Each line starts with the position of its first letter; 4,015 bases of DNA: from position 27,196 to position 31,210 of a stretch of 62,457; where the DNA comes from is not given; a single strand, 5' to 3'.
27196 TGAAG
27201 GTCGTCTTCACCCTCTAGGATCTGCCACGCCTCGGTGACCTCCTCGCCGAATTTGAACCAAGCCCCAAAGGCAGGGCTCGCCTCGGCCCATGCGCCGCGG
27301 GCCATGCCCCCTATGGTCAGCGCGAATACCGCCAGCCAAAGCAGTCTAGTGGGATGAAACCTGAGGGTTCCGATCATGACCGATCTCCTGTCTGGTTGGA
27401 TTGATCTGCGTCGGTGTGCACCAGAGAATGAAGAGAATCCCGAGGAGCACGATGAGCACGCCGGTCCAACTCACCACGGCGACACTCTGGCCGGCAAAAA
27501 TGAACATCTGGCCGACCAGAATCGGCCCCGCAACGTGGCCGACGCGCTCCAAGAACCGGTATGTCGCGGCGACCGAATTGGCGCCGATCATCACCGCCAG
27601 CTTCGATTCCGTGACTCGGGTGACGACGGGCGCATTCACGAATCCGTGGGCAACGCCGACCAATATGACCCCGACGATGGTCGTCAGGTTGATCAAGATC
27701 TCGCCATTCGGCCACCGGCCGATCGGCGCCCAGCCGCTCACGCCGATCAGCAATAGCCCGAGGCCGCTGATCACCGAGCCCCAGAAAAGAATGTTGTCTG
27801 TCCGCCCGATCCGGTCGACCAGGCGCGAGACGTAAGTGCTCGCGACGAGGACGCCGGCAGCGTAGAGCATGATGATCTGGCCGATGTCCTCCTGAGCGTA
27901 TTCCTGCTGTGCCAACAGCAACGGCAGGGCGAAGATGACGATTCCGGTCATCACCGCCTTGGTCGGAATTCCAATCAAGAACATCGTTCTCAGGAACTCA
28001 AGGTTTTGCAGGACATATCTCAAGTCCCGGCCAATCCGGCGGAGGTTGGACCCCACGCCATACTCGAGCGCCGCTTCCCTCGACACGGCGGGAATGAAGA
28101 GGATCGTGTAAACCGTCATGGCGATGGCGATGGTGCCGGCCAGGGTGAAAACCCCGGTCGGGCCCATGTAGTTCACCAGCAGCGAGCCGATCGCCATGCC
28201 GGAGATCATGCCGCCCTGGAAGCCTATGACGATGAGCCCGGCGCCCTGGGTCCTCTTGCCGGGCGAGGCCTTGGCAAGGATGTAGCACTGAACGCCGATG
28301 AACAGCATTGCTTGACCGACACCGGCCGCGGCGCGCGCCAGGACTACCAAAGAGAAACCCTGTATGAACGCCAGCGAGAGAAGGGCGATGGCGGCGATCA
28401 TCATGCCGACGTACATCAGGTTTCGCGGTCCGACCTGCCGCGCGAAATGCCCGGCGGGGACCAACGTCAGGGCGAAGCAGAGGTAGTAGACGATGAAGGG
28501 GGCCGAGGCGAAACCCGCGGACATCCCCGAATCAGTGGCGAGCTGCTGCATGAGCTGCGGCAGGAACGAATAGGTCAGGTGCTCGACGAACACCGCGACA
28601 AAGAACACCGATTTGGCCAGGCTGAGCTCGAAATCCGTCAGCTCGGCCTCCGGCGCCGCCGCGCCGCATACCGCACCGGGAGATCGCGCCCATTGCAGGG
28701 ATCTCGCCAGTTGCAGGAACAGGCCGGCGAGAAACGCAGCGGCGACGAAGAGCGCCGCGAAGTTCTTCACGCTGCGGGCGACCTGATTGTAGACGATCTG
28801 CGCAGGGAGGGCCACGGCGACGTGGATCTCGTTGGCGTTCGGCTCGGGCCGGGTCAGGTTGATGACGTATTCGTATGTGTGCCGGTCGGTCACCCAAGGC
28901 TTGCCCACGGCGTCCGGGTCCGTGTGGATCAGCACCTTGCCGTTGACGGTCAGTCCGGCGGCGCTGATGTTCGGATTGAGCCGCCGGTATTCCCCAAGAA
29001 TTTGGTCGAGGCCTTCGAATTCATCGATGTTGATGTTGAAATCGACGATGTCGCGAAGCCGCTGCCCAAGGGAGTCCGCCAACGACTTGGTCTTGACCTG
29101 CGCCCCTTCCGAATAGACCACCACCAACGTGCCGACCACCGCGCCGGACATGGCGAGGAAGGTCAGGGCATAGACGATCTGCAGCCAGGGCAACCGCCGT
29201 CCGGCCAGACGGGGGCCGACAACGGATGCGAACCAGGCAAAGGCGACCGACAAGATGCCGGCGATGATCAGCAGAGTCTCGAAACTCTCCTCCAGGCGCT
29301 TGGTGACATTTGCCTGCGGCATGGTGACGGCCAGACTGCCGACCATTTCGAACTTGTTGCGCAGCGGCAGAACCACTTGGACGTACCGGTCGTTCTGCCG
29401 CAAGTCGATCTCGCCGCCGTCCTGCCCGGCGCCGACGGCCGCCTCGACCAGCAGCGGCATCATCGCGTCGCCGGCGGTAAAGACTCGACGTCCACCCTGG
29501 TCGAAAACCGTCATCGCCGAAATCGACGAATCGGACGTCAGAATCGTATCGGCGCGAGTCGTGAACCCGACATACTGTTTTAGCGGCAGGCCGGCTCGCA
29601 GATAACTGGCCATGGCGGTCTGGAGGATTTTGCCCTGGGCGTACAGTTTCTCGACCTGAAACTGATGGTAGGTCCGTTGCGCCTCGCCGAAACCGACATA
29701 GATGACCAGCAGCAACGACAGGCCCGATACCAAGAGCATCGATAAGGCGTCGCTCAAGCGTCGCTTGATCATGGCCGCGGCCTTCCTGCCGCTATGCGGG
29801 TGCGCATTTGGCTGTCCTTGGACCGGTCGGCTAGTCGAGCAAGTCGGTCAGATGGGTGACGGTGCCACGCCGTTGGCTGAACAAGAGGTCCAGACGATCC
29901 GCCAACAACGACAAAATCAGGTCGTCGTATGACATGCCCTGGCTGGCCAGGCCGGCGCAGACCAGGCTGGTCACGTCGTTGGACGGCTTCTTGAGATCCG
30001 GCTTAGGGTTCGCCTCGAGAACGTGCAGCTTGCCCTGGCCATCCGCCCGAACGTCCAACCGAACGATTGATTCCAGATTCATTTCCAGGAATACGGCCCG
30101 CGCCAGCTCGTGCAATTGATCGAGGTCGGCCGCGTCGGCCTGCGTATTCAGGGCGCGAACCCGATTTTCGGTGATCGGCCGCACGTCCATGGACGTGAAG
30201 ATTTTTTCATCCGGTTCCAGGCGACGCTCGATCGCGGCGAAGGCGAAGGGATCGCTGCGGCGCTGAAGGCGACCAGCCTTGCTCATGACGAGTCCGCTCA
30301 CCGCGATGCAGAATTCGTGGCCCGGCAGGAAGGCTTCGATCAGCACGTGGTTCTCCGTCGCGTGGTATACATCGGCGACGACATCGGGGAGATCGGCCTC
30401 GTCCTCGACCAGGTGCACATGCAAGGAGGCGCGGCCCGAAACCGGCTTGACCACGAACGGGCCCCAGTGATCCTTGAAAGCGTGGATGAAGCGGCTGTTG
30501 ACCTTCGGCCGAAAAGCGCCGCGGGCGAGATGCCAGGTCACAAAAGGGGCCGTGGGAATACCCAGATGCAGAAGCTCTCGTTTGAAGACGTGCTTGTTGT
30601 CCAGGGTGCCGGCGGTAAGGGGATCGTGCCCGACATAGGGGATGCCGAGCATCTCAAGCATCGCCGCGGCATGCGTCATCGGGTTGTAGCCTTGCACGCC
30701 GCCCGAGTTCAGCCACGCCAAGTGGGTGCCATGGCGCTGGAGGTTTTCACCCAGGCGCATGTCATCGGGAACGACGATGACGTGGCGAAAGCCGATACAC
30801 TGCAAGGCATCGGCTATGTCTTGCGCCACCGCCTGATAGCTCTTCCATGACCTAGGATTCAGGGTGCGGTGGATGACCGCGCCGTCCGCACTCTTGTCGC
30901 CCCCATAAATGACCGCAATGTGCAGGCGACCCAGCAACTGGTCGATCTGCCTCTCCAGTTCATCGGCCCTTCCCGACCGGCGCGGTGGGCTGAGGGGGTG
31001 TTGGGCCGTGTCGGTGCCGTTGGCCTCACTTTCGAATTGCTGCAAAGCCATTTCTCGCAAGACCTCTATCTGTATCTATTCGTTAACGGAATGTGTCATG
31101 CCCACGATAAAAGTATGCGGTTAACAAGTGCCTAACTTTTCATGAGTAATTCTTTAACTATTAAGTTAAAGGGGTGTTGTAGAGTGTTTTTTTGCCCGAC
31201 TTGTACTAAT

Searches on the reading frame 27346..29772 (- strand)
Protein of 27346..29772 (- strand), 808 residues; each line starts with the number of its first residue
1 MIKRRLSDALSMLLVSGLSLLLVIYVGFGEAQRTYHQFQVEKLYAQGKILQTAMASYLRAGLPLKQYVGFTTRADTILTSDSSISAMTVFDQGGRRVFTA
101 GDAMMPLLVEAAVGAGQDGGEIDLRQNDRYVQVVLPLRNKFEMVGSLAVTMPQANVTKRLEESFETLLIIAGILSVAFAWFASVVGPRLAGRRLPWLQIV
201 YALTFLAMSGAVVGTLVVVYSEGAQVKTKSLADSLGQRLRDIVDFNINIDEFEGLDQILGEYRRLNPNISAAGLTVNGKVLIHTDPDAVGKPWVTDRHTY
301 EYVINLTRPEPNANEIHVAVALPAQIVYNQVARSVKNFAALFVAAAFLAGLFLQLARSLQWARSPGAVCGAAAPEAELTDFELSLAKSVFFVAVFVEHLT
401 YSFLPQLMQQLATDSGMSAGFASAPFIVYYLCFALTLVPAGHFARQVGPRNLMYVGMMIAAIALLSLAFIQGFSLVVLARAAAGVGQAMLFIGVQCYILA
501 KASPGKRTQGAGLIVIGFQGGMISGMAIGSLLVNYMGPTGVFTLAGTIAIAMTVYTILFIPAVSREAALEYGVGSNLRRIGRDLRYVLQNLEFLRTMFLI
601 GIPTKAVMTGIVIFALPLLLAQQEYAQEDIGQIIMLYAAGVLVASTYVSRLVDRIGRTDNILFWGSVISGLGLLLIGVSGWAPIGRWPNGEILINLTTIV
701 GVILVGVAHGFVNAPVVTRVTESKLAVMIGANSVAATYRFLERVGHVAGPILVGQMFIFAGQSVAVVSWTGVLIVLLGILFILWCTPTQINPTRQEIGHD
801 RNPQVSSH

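Call 48: search_protein_families(library=pfam, proteins=[window:27346-29772:-], max_evalue=0.001)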
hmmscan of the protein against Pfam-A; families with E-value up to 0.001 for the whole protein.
window:27346-29772:- (808 aa): 1 family
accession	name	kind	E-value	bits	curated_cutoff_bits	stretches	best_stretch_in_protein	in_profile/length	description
PF07690.21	MFS_1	-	9.6e-34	117.3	33.4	2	391-733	2-336/347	Major Facilitator Superfamily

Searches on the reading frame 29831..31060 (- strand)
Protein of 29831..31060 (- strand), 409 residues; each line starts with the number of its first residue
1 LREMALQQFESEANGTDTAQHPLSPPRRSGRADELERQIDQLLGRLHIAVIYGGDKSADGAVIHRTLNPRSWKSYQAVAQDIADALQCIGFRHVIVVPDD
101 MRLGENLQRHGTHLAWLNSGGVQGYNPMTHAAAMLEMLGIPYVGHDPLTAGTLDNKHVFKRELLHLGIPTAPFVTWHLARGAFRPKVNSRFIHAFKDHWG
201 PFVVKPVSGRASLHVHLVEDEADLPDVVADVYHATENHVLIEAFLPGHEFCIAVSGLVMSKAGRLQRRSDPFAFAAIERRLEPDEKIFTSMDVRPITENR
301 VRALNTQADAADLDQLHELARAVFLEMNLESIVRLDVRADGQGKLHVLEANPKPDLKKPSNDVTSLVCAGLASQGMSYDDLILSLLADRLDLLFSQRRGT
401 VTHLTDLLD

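Call 48: search_protein_families(library=pfam, proteins=[window:29831-31060:-], max_evalue=0.001)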
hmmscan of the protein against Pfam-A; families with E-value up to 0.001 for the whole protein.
window:29831-31060:- (409 aa): 2 families
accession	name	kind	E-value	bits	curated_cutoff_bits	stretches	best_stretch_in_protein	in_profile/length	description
PF07478.18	Dala_Dala_lig_C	-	8.5e-15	55.2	24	1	165-386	4-203/204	D-ala D-ala ligase C-terminus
PF13535.11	ATP-grasp_4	-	2e-06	27.9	27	1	201-252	4-68/160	ATP-grasp domain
